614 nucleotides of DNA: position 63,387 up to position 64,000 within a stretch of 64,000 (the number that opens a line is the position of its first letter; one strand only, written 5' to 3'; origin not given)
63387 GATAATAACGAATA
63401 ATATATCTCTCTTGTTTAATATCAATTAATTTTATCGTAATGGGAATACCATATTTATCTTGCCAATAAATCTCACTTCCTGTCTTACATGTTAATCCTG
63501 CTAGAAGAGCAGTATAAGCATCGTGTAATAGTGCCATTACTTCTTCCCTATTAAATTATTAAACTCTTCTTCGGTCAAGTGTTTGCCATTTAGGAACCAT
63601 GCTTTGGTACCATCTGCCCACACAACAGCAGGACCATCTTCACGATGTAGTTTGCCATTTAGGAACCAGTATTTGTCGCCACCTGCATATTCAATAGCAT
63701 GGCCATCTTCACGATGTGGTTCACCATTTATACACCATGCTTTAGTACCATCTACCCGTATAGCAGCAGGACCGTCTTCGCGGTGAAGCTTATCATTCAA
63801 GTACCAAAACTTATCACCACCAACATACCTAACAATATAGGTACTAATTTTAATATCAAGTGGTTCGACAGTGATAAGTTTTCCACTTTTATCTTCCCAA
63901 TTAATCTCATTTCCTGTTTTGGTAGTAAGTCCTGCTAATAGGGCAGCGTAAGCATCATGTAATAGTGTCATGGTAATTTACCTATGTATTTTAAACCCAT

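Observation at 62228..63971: Tandem array of proteins sharing one ~40-aa leader fused to two unrelated repeat families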

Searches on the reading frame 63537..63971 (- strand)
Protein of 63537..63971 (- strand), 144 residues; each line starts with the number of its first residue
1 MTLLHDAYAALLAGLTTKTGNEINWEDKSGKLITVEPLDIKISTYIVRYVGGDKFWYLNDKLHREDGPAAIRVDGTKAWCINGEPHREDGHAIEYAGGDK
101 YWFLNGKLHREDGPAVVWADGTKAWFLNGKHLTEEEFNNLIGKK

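Call 3: search_protein_families(library=pfam, proteins=[window:63537-63971:-], max_evalue=1)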
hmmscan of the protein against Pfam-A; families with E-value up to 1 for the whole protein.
window:63537-63971:- (144 aa): 3 families
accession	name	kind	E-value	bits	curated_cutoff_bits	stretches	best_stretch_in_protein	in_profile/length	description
PF20530.3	DUF6745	-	0.0032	17.2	27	1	105-133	63-91/206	Domain of unknown function (DUF6745)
PF21462.3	PsaS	-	0.041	14.5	27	1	26-62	44-80/112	Ph 6 antigen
PF07661.19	MORN_2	-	0.055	14.1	29.6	0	123-139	6-22/22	MORN repeat variant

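Call 4: search_protein_families(library=phrogs, proteins=[window:63537-63971:-], max_evalue=0.1)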
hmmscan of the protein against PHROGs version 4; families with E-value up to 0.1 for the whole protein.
window:63537-63971:- (144 aa): 1 family
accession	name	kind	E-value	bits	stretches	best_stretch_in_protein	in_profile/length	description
phrog_17101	-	unknown function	0.092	13.7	0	73-109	27-63/72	-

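Call 15: find_related_loci(query=window:63537-63971:-, collection=viral_contigs, flank=10000)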
Query window:63537-63971:- (144 aa) in viral_contigs; peptide patterns used: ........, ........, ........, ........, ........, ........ (x = any residue, [..] = any of these).
42 stretches matched a pattern; 20 encode a relative of the query (tblastn E <= 1e-3); 20 distinct loci.
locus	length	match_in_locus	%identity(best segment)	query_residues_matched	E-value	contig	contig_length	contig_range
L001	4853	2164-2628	64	27-141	1e-36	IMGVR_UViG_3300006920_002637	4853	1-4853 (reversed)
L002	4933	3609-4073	64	27-141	1e-36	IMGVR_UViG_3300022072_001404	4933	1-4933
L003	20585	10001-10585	62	47-139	2e-36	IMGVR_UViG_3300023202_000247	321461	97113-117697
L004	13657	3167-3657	64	47-141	3e-36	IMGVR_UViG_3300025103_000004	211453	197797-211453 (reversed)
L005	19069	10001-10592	57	40-144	9e-36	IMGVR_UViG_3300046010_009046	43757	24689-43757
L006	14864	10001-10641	66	47-135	7e-35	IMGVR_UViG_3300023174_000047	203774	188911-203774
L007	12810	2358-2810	60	38-141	3e-34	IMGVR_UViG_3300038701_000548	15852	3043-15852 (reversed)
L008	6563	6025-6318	59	41-136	4e-34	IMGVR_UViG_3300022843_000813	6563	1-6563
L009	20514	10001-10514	64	47-136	9e-34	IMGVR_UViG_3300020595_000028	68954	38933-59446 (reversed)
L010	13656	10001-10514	64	47-136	9e-34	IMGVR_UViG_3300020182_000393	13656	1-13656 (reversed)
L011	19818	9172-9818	52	32-141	9e-34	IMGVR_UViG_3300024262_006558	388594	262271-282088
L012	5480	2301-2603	52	41-141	1e-32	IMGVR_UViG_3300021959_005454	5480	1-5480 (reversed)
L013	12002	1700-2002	52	41-141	1e-32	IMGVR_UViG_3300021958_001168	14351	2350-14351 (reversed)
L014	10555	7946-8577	58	41-139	2e-32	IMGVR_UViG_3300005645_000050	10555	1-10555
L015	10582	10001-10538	60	40-136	7e-31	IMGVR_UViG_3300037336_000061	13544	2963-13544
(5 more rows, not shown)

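Call 18: find_homologous_proteins(query=window:63537-63971:-, region=1-46, max_evalue=0.01)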
Query window:63537-63971:-, residues 1-46 (46 aa): 2 proteins with E <= 0.01 among 3 candidates.
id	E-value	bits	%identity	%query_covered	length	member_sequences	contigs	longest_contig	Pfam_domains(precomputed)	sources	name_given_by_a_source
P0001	6.9e-21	89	100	100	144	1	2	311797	-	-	-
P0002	3.6e-10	56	70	100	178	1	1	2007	-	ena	-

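Call 19: find_encoding_contigs(protein=P0001, flank=10000, max_places=4)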
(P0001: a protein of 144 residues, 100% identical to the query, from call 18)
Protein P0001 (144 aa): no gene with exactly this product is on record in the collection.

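Call 20: find_encoding_contigs(protein=P0002, flank=10000, max_places=4)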
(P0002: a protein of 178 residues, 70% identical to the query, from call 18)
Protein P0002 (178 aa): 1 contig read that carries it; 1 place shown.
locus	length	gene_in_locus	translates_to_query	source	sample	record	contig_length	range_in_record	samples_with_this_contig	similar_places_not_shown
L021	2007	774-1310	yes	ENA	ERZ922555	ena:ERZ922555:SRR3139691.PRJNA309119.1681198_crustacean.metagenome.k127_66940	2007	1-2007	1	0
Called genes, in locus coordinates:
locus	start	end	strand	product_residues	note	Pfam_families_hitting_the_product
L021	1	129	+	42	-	?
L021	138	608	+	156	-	-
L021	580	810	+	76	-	-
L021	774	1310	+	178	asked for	-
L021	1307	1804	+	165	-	-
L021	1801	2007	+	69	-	?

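Call 22: search_protein_families(library=ncbifam, proteins=[window:63537-63971:-, L021:1307-1804:+], max_evalue=1)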
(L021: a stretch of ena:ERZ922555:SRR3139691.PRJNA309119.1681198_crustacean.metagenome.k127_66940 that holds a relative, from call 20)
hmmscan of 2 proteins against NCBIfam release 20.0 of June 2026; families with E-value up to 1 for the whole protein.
window:63537-63971:- (144 aa): 2 families
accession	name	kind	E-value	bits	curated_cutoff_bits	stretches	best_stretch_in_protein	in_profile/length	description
NF042946.1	3PPDioc_HcaE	equivalog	0.072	12.1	830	0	48-83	161-194/450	3-phenylpropionate/cinnamic acid dioxygenase subunit alpha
NF007471.0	PRK10053.1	equivalog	0.2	11.4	179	1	4-74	58-126/130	YdeI family stress tolerance OB fold protein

L021:1307-1804:+ (165 aa): 2 families
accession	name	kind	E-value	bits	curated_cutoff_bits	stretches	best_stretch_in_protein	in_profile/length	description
NF033566.1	adhes_LIC20035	equivalog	0.014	14.2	250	1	42-153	115-230/434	LIC20035 family adhesin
NF004396.0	PRK05753.1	equivalog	0.15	11.9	109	0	14-44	101-129/137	nucleoside diphosphate kinase regulator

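Call 23: search_protein_families(library=pfam, proteins=[L021:813-1310:+, L021:1307-1804:+, L021:138-608:+], max_evalue=0.1)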
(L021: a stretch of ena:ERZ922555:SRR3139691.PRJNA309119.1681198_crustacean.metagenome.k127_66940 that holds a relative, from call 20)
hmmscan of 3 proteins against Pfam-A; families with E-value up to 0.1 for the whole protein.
L021:813-1310:+ (165 aa): 2 families
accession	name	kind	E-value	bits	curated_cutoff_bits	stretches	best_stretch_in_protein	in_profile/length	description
PF07661.19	MORN_2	-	0.00015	22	29.6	0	139-160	1-22/22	MORN repeat variant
PF02493.26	MORN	-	0.0077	16.5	22.5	0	109-118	4-13/23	MORN repeat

L021:1307-1804:+ (165 aa): 2 families
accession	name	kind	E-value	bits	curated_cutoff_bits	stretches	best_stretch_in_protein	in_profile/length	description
PF07661.19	MORN_2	-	0.00055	20.3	29.6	1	68-88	2-22/22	MORN repeat variant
PF02493.26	MORN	-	0.041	14.2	22.5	0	133-142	4-13/23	MORN repeat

L021:138-608:+ (156 aa): 1 family
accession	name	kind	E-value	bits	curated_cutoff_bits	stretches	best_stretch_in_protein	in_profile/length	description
PF07483.16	W_rich_C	-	0.056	13.9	26.2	1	19-87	15-84/105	Tryptophan-rich Synechocystis species C-terminal domain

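Call 52: predict_structure(alignment_id=A4)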
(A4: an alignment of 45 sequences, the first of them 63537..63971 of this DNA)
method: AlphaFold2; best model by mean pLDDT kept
length: 144 residues; sequences in the alignment: 45
mean_pLDDT: 96.6   pTM: 0.85
mean pLDDT of the five models: 96.6, 96.3, 96.1, 95.9, 95.1
residues with pLDDT >= 90: 140; 70-90: 4; 50-70: 0; < 50: 0
segments of 3 or more residues with pLDDT < 50: none
pLDDT, mean of each block of 10 residues (from residue 1): 94 97 96 97 97 97 97 98 96 97 98 97 98 97 83
secondary structure, 60 per line:
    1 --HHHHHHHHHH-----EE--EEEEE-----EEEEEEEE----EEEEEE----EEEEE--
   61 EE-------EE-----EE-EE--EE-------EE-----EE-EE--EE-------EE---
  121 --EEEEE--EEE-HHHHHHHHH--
elements in order: H3-12 E22-26 E32-39 E44-49 E54-58 E123-127 E130-132 H134-142

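Call 56: fold_search(model_id=the predicted structure, library=pdb)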
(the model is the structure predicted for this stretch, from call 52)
No match with E <= 0.001 here; weaker rows may still be real.
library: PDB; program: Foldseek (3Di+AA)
matches with E <= 10: 500; with E <= 0.001: 0
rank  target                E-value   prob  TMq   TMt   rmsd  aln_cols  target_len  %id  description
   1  6t68_A                3.2e-03  1.00  0.44  0.35   5.5       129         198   17  Crystal structure of Trypanosoma brucei Morn1 (released 2020-11-18)
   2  6t4d                  5.0e-03  1.00  0.43  0.34   5.7       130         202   20  Crystal structure of Plasmodium falciparum Morn1 (released 2020-11-18)
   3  6t69                  6.2e-03  1.00  0.44  0.34   5.3       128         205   16  Crystal structure of Toxoplasma gondii Morn1(V shape) (released 2020-11-18)
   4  6t4r_CCC              6.6e-03  1.00  0.44  0.33   5.3       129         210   17  Crystal structure of Trypanosoma brucei Morn1 (released 2020-11-18)
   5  6t4r_AAA              1.5e-02  0.99  0.44  0.33   5.4       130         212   17  Crystal structure of Trypanosoma brucei Morn1 (released 2020-11-18)
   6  6t68_B                1.6e-02  0.99  0.42  0.34   5.5       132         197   17  Crystal structure of Trypanosoma brucei Morn1 (released 2020-11-18)
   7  6t6q_AAA              2.3e-02  1.00  0.46  0.34   4.4       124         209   18  Crystal structure of Toxoplasma gondii Morn1 (extended conformation). (released 2020-11-18)
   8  8j07_A                2.3e-02  0.99  0.45  0.33   5.0       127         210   21  96nm repeat of human respiratory doublet microtubule and associated axonemal complexes (released 2023-07-26)
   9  7jrj_F                2.9e-02  0.99  0.49  0.24   6.7       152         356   12  Chlamydomonas reinhardtii radial spoke head and neck (recombinant) (released 2020-12-16)
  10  9ijj_3Q               2.9e-02  0.98  0.39  0.41   5.7       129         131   13  In situ structure of the central apparatus in mouse sperm axoneme. (released 2025-06-04)
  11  6t6q_BBB              3.1e-02  0.99  0.45  0.34   4.3       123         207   18  Crystal structure of Toxoplasma gondii Morn1 (extended conformation). (released 2020-11-18)
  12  7jr9_E                3.1e-02  0.99  0.47  0.40   5.7       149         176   13  Chlamydomonas reinhardtii radial spoke minimal head complex (released 2020-12-16)
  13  7jrj_E                4.0e-02  0.92  0.38  0.32   7.7       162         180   16  Chlamydomonas reinhardtii radial spoke head and neck (recombinant) (released 2020-12-16)
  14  9e5c_3d               4.8e-02  0.84  0.37  0.11   8.8       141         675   18  Cryo-EM structure of 96 nm repeat of microtubule doublet from T. brucei flagellum (released 2025-03-12)
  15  7sqc_7E               5.3e-02  0.97  0.43  0.51   5.0       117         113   14  Ciliary C1 central pair apparatus isolated from Chlamydomonas reinhardtii (released 2022-04-13)
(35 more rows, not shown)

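Call 90: search_protein_families(library=padloc, proteins=[window:63537-63971:-], max_evalue=0.01)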
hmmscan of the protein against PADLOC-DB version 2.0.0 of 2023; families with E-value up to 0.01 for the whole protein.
window:63537-63971:- (144 aa): 0 families

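Call 99: fold_search(model_id=the predicted structure, library=viral)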
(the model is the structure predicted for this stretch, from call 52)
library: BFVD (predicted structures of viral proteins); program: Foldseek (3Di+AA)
matches with E <= 10: 500; with E <= 0.001: 36
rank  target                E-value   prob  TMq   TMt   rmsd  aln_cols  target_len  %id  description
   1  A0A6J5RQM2            7.4e-12  1.00  0.63  0.83   1.9       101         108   50  Uncharacterized protein [uncultured Caudovirales phage]
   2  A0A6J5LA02            3.5e-11  1.00  0.62  0.54   5.9       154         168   33  Uncharacterized protein [uncultured Caudovirales phage]
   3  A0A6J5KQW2            4.3e-11  1.00  0.67  0.66   5.1       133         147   32  Uncharacterized protein [uncultured Caudovirales phage]
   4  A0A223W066            1.0e-10  1.00  0.65  0.89   1.4        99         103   36  Uncharacterized protein [Agrobacterium phage Atu_ph07]
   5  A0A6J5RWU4            1.5e-10  1.00  0.59  0.38   1.4        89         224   57  Uncharacterized protein [uncultured Caudovirales phage]
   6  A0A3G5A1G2            8.4e-10  1.00  0.70  0.77   3.0       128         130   29  MORN repeat-containing protein [Harvfovirus sp.]
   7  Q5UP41                2.1e-09  1.00  0.64  0.18   7.0       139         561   28  Uncharacterized protein R871 [Acanthamoeba polyphaga mimivirus]
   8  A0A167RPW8            2.3e-09  1.00  0.63  0.32   4.3       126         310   33  Uncharacterized protein [Powai lake megavirus]
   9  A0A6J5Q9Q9            4.1e-09  1.00  0.40  0.41   7.3       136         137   34  Uncharacterized protein [uncultured Caudovirales phage]
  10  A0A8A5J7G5            6.8e-09  1.00  0.54  0.22   7.0       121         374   35  (no name in the UniProt tables at hand)
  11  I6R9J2                9.5e-09  1.00  0.49  0.69   6.7        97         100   46  Uncharacterized protein [Celeribacter phage P12053L]
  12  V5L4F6                4.9e-08  1.00  0.68  0.20   8.2       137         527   33  (no name in the UniProt tables at hand)
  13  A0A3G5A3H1            5.2e-08  1.00  0.58  0.71   1.2        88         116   40  Uncharacterized protein [Harvfovirus sp.]
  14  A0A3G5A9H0            9.0e-08  1.00  0.61  0.40   7.4       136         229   32  DUF7666 domain-containing protein [Hyperionvirus sp.]
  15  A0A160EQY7            1.4e-07  1.00  0.62  0.39   6.9       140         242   30  Uncharacterized protein [Powai lake megavirus]
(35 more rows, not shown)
